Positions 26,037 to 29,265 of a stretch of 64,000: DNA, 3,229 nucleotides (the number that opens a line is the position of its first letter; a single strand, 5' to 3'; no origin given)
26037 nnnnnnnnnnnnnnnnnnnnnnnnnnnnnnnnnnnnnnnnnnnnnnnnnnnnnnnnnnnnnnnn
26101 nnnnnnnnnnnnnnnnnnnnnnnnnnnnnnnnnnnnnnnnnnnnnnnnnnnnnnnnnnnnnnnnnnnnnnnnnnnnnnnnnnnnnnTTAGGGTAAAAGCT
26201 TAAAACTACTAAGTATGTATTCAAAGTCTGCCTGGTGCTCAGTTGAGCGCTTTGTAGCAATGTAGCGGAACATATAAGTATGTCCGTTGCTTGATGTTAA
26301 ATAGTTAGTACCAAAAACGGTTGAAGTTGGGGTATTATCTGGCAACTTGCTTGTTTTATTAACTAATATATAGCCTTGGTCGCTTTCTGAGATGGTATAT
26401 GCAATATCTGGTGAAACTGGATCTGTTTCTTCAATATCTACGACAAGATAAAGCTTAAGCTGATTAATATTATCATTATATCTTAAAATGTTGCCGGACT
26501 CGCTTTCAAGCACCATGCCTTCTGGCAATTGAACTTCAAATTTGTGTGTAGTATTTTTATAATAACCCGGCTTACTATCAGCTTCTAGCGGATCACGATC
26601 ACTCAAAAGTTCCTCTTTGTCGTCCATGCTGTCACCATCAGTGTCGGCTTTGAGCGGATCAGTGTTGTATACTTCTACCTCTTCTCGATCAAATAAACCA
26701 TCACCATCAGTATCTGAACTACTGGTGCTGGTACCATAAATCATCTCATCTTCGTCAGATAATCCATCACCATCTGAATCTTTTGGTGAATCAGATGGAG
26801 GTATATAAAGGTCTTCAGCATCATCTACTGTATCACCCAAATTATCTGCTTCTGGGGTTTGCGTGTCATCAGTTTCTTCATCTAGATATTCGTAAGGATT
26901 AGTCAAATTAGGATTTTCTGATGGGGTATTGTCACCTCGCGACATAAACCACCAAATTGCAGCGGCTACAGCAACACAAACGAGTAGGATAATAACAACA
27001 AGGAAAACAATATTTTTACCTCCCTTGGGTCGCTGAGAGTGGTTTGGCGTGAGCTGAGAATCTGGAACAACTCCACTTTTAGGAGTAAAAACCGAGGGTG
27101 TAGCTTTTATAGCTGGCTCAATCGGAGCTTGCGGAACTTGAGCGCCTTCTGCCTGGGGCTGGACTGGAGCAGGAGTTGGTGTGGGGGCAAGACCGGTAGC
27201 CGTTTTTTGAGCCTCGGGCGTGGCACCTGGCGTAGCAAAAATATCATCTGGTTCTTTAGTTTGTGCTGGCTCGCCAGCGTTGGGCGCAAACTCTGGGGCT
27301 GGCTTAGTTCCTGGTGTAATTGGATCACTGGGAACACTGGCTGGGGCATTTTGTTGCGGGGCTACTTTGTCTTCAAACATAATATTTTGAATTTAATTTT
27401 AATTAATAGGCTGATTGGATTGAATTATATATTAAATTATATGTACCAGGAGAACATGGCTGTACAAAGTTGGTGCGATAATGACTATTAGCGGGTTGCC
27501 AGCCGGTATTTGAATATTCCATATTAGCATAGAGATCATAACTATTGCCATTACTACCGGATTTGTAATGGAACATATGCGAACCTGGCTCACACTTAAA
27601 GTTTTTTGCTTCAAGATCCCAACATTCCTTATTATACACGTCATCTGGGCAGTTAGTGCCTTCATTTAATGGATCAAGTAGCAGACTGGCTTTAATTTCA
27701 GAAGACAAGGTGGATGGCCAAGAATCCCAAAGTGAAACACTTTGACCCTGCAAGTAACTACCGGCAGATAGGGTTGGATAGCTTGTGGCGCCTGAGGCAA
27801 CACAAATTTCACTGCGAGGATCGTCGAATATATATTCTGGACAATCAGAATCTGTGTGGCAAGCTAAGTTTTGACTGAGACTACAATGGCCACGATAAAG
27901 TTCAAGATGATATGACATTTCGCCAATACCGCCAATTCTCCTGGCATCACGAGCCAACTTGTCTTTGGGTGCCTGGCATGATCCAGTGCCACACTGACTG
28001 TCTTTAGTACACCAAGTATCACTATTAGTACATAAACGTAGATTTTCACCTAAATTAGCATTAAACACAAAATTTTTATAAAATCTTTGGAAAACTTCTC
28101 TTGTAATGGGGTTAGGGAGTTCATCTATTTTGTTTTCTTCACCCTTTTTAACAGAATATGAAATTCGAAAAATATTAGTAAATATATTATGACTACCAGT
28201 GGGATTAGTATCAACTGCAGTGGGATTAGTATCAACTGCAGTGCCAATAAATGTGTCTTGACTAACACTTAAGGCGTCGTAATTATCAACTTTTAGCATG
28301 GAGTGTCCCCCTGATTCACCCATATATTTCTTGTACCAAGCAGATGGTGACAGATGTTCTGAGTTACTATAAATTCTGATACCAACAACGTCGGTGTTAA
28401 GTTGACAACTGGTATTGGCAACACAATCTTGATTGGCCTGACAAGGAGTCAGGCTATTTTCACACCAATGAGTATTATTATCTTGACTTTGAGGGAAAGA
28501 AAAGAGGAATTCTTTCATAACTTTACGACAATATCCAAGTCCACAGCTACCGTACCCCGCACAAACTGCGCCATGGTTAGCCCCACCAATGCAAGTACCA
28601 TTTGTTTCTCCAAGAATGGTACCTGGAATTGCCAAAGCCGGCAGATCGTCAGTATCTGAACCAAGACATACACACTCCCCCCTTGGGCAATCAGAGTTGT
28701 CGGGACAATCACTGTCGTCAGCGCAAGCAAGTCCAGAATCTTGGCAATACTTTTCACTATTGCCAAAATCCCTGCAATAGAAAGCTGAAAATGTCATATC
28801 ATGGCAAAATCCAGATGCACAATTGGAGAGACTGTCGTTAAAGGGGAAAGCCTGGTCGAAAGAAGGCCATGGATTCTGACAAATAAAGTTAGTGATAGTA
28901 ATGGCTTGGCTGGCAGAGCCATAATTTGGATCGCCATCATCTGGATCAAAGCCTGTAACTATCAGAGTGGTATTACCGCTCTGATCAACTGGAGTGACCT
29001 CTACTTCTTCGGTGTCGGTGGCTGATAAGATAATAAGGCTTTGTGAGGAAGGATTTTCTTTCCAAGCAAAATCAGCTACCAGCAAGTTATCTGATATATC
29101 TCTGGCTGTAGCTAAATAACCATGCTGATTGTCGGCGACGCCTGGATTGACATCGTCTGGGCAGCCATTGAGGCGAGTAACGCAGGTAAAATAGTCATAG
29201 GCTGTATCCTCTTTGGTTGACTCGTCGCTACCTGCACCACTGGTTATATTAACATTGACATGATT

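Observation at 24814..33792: Giant 2129-aa Cys-rich IPT/TIG surface protein with a VirB2/TrbC-like double-TM N-terminus, co-oriented with two paralogous single-pass membrane proteins carrying DxDGDG motifs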

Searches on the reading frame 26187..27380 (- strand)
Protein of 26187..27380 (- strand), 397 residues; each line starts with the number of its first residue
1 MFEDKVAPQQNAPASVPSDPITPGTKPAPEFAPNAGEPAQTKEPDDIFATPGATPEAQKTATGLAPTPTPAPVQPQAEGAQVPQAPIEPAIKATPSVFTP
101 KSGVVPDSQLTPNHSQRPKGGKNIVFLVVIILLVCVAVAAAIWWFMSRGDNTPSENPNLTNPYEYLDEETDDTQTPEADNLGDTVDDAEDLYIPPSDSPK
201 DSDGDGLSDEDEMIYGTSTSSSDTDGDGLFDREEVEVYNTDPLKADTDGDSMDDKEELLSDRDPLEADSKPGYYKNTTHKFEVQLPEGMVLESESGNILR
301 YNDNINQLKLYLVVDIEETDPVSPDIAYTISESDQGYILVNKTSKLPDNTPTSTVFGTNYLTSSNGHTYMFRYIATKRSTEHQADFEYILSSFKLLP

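Call 6: search_protein_families(library=pfam, proteins=[window:26187-27380:-], max_evalue=0.1)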
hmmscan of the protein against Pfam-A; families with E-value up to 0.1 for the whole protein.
window:26187-27380:- (397 aa): 1 family
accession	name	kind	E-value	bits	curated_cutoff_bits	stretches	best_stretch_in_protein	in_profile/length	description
PF18884.5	TSP3_bac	-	4.7e-11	42.8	25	2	223-245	1-22/22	Bacterial TSP3 repeat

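Call 7: search_protein_families(library=ncbifam, proteins=[window:26187-27380:-], max_evalue=0.1)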
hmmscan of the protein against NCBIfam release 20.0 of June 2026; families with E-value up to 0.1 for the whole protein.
window:26187-27380:- (397 aa): 9 families
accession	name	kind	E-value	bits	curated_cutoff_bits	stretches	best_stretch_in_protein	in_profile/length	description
NF047639.1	throspo3_MtsD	equivalog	1.2e-08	33.6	800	1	196-287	455-548/651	cell-cell cohesion protein MtsD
NF004285.1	PRK05696.1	equivalog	0.00041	20.2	179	1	109-157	5-53/171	flagellar basal body-associated protein FliL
NF033765.2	gliding_CglD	equivalog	0.00051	17.9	400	2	199-258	175-241/1124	adventurous gliding motility lipoprotein CglD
TIGR04361.1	TrbK_Ti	equivalog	0.0046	17.3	50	1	125-154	4-33/64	entry exclusion protein TrbK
NF006283.1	PRK08455.1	equivalog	0.0076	15.9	187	1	113-160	8-55/182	flagellar basal body-associated protein FliL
NF005435.1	PRK07021.1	equivalog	0.038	13.8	131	1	122-155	6-41/157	flagellar basal body-associated protein FliL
NF042931.1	SAG1386_EF1546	equivalog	0.046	13.8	80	1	115-178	21-85/158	SAG1386/EF1546 family surface-associated protein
NF005411.0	PRK06975.1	equivalog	0.057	11.7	414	1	72-154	275-356/660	fused uroporphyrinogen-III synthase HemD/membrane protein HemX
NF011715.0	PRK15136.1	equivalog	0.092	11.3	563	0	111-146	9-44/390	multidrug efflux MFS transporter periplasmic adaptor subunit EmrA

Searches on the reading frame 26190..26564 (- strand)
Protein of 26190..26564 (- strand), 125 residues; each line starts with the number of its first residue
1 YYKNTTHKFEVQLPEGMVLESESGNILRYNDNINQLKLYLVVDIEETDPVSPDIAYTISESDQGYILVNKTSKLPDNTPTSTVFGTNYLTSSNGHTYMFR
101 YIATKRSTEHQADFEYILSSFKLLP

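Call 73: search_protein_families(library=pfam, proteins=[window:26190-26564:-], max_evalue=10)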
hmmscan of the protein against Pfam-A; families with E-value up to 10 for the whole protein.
seq(125 aa): 1 family
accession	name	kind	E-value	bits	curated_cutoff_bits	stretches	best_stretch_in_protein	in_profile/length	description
PF01789.22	PsbP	-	0.0011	19.5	23.5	1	2-106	6-109/155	PsbP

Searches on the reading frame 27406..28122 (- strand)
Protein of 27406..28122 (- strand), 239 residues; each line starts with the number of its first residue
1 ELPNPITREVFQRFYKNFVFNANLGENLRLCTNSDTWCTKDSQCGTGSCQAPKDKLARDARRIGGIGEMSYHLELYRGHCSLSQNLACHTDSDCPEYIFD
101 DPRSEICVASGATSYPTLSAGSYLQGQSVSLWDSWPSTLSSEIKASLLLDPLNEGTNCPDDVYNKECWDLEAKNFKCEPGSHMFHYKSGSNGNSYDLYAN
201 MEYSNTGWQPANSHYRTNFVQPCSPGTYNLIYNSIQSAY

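Call 18: search_protein_families(library=pfam, proteins=[window:27406-28122:-], max_evalue=1)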
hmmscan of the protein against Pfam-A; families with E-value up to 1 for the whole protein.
window:27406-28122:- (239 aa): 1 family
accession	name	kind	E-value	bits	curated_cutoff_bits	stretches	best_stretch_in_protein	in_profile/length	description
PF01683.23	EB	-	0.33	11.5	24.3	1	22-56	16-46/52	EB module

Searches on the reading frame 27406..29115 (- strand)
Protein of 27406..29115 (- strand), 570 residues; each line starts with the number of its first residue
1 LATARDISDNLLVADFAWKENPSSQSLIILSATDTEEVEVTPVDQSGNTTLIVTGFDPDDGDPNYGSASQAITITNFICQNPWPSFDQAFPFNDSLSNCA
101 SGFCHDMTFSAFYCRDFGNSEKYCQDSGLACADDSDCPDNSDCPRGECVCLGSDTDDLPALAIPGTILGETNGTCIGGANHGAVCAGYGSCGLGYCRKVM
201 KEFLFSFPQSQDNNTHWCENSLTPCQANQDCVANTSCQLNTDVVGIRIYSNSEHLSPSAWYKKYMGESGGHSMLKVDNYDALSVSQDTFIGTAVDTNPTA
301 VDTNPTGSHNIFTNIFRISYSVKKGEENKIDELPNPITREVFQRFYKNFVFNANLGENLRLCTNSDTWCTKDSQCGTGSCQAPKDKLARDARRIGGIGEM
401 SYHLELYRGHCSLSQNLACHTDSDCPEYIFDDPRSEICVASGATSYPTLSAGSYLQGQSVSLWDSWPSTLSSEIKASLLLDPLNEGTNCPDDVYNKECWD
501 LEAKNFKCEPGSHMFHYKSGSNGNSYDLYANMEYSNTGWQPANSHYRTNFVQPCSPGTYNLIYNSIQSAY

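Call 53: predict_structure(alignment_id=A2)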
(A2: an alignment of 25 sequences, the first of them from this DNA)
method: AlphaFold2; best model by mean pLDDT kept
length: 570 residues; sequences in the alignment: 25
mean_pLDDT: 83.3   pTM: 0.85
mean pLDDT of the five models: 83.3, 81.0, 79.6, 77.6, 75.9
residues with pLDDT >= 90: 202; 70-90: 286; 50-70: 68; < 50: 14
segments of 3 or more residues with pLDDT < 50: 301-305, 555-558, 566-570
pLDDT, mean of each block of 10 residues (from residue 1): 88 89 76 87 85 86 81 86 92 90 89 81 78 84 74 77 86 90 88 88 86 68 77 81 92 92 83 94 94 82 58 94 65 74 91 87 87 87 92 93 93 92 90 92 87 89 93 93 87 78 80 88 88 77 57 48 46
secondary structure, 60 per line:
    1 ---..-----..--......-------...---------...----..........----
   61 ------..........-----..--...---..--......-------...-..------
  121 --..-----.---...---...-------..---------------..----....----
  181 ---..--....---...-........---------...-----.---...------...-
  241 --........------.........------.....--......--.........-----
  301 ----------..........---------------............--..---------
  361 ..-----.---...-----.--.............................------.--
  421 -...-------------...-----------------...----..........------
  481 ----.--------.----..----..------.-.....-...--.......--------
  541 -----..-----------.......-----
elements in order: E15-20 E28-30 E40-42 E47-56 E67-76 E99-101 E109-111 E173-176 H188-191 E195-197 E199-206 E216-218 E237-239 E243-250 H257-265 E272-276 E279-284 E287-295 E311-320 H336-347 H383-408 E409-411 E438-440 E458-460 H465-474 E515-519 E526-532 E559-565

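Call 57: fold_search(model_id=the predicted structure, library=pdb)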
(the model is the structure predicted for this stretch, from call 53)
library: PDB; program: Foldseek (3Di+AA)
matches with E <= 10: 202; with E <= 0.001: 0
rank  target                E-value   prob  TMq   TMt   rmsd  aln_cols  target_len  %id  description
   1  4aq1_A                2.1e-02  0.21  0.11  0.09  26.5       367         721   12  Structure of the SbsB S-layer protein of Geobacillus stearothermophilus PV72p2 in complex with nanobody KB6 (released 2012-06-13)
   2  4aq1_C                5.3e-02  0.15  0.11  0.10  27.0       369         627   12  Structure of the SbsB S-layer protein of Geobacillus stearothermophilus PV72p2 in complex with nanobody KB6 (released 2012-06-13)
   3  6rck_A                2.7e-01  0.01  0.05  0.07  27.3       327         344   10  Crystal structure of the OmpK36 GD insertion chimera from Klebsiella pneumonia (released 2019-09-11)
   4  6myy_A                4.2e-01  0.02  0.08  0.08  25.0       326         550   10  Germline VRC01 antibody recognition of a modified clade C HIV-1 envelope trimer, 3 Fabs bound, sharpened map (released 2018-11-14)
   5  5onu_A                4.9e-01  0.02  0.08  0.11  22.8       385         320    8  Trimeric OmpU structure (released 2018-01-03)
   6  8s80_F                5.5e-01  0.41  0.11  0.25   9.5       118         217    9  Domains 4 and 5 of Sap S-layer protein from Bacillus anthracis (released 2024-11-20)
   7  6eus_A                5.8e-01  0.01  0.06  0.09  24.9       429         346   10  Crystal structure of the outer membrane channel DcaP of Acinetobacter baumannii (released 2018-11-14)
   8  8s80_B                6.1e-01  0.20  0.11  0.28  15.8       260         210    7  Domains 4 and 5 of Sap S-layer protein from Bacillus anthracis (released 2024-11-20)
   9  7de8                  6.1e-01  0.01  0.05  0.07  29.7       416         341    8  Crystal Structure of outer membrane protein PorB with G103K mutations from Neisseria meningitidis W135 (released 2021-03-31)
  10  6ihb_R                6.5e-01  0.90  0.09  0.49   2.7        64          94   20  Adeno-Associated Virus 2 in complex with AAVR (released 2019-03-20)
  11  7y5n_C                6.5e-01  0.03  0.09  0.05  26.2       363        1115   10  Structure of 1:1 PAPP-A.ProMBP complex(half map) (released 2023-01-11)
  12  3a2s_X                7.6e-01  0.01  0.06  0.08  27.7       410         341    8  Crystal Structure of outer membrane protein PorB from Neisseria meningitidis in complex with sucrose (released 2010-04-07)
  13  3k8i                  8.0e-01  0.25  0.08  0.18   8.9       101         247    9  Structure of crystal form IV of TP0453 (released 2010-10-27)
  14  5ldv                  8.0e-01  0.01  0.07  0.08  21.8       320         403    9  Crystal Structures of MOMP from Campylobacter jejuni (released 2016-10-26)
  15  2os7_F                8.5e-01  0.54  0.08  0.21   7.0        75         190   13  Caf1M periplasmic chaperone tetramer (released 2007-04-17)
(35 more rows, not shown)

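Call 58: search_solved_structures(query=A2, max_evalue=10, show_alignments=2)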
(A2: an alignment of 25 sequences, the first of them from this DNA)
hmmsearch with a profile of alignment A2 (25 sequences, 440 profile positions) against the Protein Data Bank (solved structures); distinct sequences matched with E-value up to 10: 0.

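Call 88: fold_search(model_id=the predicted structure, library=viral)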
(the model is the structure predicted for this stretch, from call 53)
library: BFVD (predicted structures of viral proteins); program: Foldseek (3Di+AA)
matches with E <= 10: 302; with E <= 0.001: 0
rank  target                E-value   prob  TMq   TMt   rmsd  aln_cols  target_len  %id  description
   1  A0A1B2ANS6            1.2e-01  0.08  0.11  0.14  26.2       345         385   13  (no name in the UniProt tables at hand)
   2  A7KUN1                1.7e-01  0.09  0.09  0.18  16.4       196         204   10  (no name in the UniProt tables at hand)
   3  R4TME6                2.4e-01  0.07  0.07  0.21  17.1       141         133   11  Tail tube protein [Halogranum tailed virus 1]
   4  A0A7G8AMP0            2.8e-01  0.21  0.09  0.32  12.2       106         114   15  (no name in the UniProt tables at hand)
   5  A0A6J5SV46            2.8e-01  0.06  0.11  0.12  27.1       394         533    7  Collagen triple helix repeat [uncultured Caudovirales phage]
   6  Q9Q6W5                3.3e-01  0.02  0.07  0.09  26.0       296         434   10  Envelope glycoprotein gp160 [Human immunodeficiency virus type 1]
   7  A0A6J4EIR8            4.1e-01  0.60  0.10  0.45  21.4       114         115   18  (no name in the UniProt tables at hand)
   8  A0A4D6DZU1            4.1e-01  0.44  0.10  0.20  22.5       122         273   16  (no name in the UniProt tables at hand)
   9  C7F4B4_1              4.1e-01  0.04  0.08  0.06  19.8       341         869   12  (no name in the UniProt tables at hand)
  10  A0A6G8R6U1            4.6e-01  0.96  0.11  0.33   4.1        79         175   15  Uncharacterized protein [Synechococcus phage S-H34]
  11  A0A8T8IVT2            4.8e-01  0.85  0.12  0.30  14.4       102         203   11  (no name in the UniProt tables at hand)
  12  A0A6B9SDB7            4.8e-01  0.01  0.08  0.10  26.4       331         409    8  Envelope glycoprotein (Fragment) [Human immunodeficiency virus type 1]
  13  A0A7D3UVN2            6.0e-01  0.05  0.07  0.16  14.3       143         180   10  (no name in the UniProt tables at hand)
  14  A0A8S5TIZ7            6.0e-01  0.04  0.11  0.16  26.7       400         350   10  Minor structural protein [CrAss-like virus sp. ctyM420]
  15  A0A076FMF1            6.3e-01  0.14  0.07  0.13   9.6        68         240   13  Protein kinase domain-containing protein [Aureococcus anophagefferens virus]
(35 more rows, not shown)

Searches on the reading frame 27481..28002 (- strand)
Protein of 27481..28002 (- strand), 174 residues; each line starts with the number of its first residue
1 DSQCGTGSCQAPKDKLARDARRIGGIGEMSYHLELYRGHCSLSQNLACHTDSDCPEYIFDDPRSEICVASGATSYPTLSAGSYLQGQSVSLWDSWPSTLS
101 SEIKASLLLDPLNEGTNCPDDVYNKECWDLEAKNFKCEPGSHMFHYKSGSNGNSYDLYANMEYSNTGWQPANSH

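Call 79: search_protein_families(library=pfam, alignment_id=A5, max_evalue=10)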
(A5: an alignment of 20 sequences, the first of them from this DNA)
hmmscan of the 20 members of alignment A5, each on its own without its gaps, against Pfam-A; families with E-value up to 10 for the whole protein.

A. member 1, seq(174 aa): 1 family
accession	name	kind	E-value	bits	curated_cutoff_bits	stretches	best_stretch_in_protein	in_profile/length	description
PF07127.16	Nodulin_late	-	0.25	12.2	30.4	1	45-67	27-48/54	Late nodulin domain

B. families by the number of members that match (of 20 scanned): 9 families
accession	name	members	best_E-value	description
PF08334.16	T2SSG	2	0.038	Type II secretion system (T2SS), protein G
PF07127.16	Nodulin_late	2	0.25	Late nodulin domain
PF00095.26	WAP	2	1.3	WAP-type (Whey Acidic Protein) 'four-disulfide core'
PF23416.1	DUF7107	2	4.1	Domain of unknown function (DUF7107)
PF01683.23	EB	1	0.034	EB module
PF11842.13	DUF3362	1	0.17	Domain of unknown function (DUF3362)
PF21164.2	Dumpy_DPY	1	0.83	Dumpy, DPY module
PF04706.18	Dickkopf_N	1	1.8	Dickkopf N-terminal cysteine-rich region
PF00299.24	Squash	1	5.3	Squash family serine protease inhibitor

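Call 84: search_protein_representatives(alignment_id=A5)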
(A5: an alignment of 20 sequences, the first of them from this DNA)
Query: 20 sequences, 167 profile positions. Proteins with E-value up to 0.001 (for the whole library): 1421; up to 1e-10: 1284; up to 1e-30: 189. The best 150 are listed.
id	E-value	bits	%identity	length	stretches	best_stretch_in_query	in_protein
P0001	9.0e-57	207.8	-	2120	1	1-163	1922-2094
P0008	3.3e-56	205.9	-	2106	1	1-164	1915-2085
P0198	2.0e-55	203.4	-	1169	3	1-162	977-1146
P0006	8.8e-55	201.3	-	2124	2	1-164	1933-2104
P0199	1.6e-54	200.5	-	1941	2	4-163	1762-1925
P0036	3.7e-53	196.0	-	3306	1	1-165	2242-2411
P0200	2.1e-51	190.3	-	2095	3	1-165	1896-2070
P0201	1.1e-50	188.0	-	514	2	1-162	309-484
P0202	5.0e-47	176.1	-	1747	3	1-160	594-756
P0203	8.4e-47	175.3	-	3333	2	1-165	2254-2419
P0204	3.8e-46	173.2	-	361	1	5-164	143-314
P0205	8.3e-46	172.1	-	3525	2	1-162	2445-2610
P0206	1.4e-45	171.4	-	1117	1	1-155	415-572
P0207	1.5e-45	171.3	-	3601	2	6-165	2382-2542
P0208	1.7e-45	171.1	-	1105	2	1-165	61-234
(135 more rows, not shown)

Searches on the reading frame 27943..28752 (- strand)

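Call 18: search_protein_families(library=pfam, proteins=[window:27943-28752:-], max_evalue=1)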
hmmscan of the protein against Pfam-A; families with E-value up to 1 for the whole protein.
window:27943-28752:- (270 aa): 1 family
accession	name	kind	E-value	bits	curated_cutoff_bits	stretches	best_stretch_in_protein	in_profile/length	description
PF01683.23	EB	-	0.049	14.2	24.3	2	7-30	19-42/52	EB module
